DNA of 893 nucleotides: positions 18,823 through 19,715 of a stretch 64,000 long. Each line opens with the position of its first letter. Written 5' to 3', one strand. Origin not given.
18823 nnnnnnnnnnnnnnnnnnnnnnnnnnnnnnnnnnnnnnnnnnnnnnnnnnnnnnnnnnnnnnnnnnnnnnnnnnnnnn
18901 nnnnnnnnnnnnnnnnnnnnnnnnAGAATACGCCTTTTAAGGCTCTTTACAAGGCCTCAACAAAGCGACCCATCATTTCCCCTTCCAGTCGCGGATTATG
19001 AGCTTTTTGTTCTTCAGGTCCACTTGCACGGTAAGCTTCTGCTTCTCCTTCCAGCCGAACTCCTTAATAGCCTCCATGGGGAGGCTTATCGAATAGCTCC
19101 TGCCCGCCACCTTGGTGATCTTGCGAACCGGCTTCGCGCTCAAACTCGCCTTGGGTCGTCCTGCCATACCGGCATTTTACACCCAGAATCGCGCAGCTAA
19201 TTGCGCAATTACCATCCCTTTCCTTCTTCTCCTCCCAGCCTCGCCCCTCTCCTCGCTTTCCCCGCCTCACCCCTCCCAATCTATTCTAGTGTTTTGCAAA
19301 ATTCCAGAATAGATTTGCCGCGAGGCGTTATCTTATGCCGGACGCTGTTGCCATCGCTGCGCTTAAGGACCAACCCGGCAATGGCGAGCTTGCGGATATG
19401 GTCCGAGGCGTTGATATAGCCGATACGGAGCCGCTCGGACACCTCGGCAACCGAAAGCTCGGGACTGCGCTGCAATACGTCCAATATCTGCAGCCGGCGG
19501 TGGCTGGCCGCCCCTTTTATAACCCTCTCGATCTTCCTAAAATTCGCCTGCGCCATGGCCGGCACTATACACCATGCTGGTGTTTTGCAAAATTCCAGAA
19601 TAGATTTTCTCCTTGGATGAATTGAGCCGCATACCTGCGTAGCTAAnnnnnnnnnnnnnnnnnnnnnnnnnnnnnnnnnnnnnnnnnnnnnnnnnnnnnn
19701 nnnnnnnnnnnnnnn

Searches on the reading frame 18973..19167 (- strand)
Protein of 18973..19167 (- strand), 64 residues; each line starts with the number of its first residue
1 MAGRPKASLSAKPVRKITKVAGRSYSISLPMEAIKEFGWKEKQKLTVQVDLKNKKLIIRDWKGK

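Call 3: search_protein_families(library=pfam, proteins=[window:18973-19167:-], max_evalue=0.01)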
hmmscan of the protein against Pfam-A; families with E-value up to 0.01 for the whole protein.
window:18973-19167:- (64 aa): 1 family
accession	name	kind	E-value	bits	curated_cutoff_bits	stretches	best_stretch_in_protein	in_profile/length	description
PF04014.23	MazE_antitoxin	-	2.9e-07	30.8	24.7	1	21-59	4-41/48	Antidote-toxin recognition MazE, bacterial antitoxin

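Call 4: search_protein_families(library=ncbifam, proteins=[window:18973-19167:-], max_evalue=0.01)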
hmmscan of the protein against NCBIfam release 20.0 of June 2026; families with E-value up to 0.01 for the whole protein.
window:18973-19167:- (64 aa): 0 families

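Call 5: search_protein_families(library=padloc, proteins=[window:18973-19167:-], max_evalue=0.01)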
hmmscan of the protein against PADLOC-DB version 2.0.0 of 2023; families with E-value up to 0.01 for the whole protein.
window:18973-19167:- (64 aa): 0 families

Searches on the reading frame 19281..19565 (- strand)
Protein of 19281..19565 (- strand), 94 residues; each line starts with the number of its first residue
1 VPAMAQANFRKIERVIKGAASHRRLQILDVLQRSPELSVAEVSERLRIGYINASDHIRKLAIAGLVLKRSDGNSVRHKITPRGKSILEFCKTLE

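Call 3: search_protein_families(library=pfam, proteins=[window:19281-19565:-], max_evalue=0.01)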
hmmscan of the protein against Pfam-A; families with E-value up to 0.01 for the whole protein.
window:19281-19565:- (94 aa): 9 families
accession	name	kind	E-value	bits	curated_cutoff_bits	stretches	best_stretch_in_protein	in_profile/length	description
PF13463.12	HTH_27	-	4.1e-08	33.8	22.2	1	25-83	6-68/68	Winged helix DNA-binding domain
PF25212.1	HVO_A0114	-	1.1e-05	25.6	27.6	1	9-76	10-76/84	HVO_A0114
PF12802.13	MarR_2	-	1.3e-05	25.7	27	1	24-71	7-55/61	MarR family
PF12840.13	HTH_20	-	2.2e-05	24.8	27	1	24-67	6-49/51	Helix-turn-helix domain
PF01022.26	HTH_5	-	3e-05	24.2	22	1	23-66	3-45/47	Bacterial regulatory protein, arsR family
PF13412.12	HTH_24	-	6.2e-05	22.9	21.9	1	23-65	4-46/48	Winged helix-turn-helix DNA-binding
PF13601.12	HTH_34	-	0.0027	18.3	27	1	24-84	2-66/80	Winged helix DNA-binding domain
PF01047.28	MarR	-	0.0041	17.4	24.6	1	22-76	3-57/59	MarR family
PF14277.12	DUF4364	-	0.0054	17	26.9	1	47-91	30-74/162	Domain of unknown function (DUF4364)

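Call 4: search_protein_families(library=ncbifam, proteins=[window:19281-19565:-], max_evalue=0.01)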
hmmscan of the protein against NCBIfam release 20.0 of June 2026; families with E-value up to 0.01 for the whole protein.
window:19281-19565:- (94 aa): 11 families
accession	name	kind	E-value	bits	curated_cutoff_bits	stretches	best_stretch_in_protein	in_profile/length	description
NF033788.1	HTH_metalloreg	subfamily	4e-12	45.8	55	1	14-81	3-70/77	metalloregulator ArsR/SmtB family transcription factor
NF007528.0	PRK10141.1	subfamily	5.7e-05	22.9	97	1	16-82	10-76/117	metalloregulator ArsR/SmtB family transcription factor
NF033789.1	repress_SdpR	subfamily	8.2e-05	22.4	100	1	19-79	5-64/79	autorepressor SdpR family transcription factor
NF040890.1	trans_reg_YgbI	equivalog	0.00064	19.3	400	1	22-79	5-62/253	DNA-binding transcriptional repressor YgbI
NF040642.1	sulf_sens_BigR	equivalog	0.0023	17.9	155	1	11-80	9-77/95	sulfite-sensing transcriptional repressor BigR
NF053602.1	Phr_regulator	exception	0.0032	17.1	320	1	22-71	12-60/191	heat shock transcription regulator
NF047906.1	CdPbTransRegCmtR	equivalog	0.0037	17.1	150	1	9-80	8-78/104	Cd(II)/Pb(II)-sensing metalloregulatory transcriptional regulator CmtR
NF041413.1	ArsR_Rv2640c_fam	equivalog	0.0049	17.3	155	1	13-82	33-104/118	Rv2640c family ArsR-like transcriptional regulator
NF053606.1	Sta1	subfamily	0.0049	16.9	80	1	22-72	20-70/100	Sta1 family transcriptional regulator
NF045707.1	Dbac_1936_reg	equivalog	0.0086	16.1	115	1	8-92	3-84/99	ArsR/SmtB-type metalloregulator TsoR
NF053755.1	MsvR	equivalog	0.0096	15.6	220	0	19-79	10-69/236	transcriptional factor MsvR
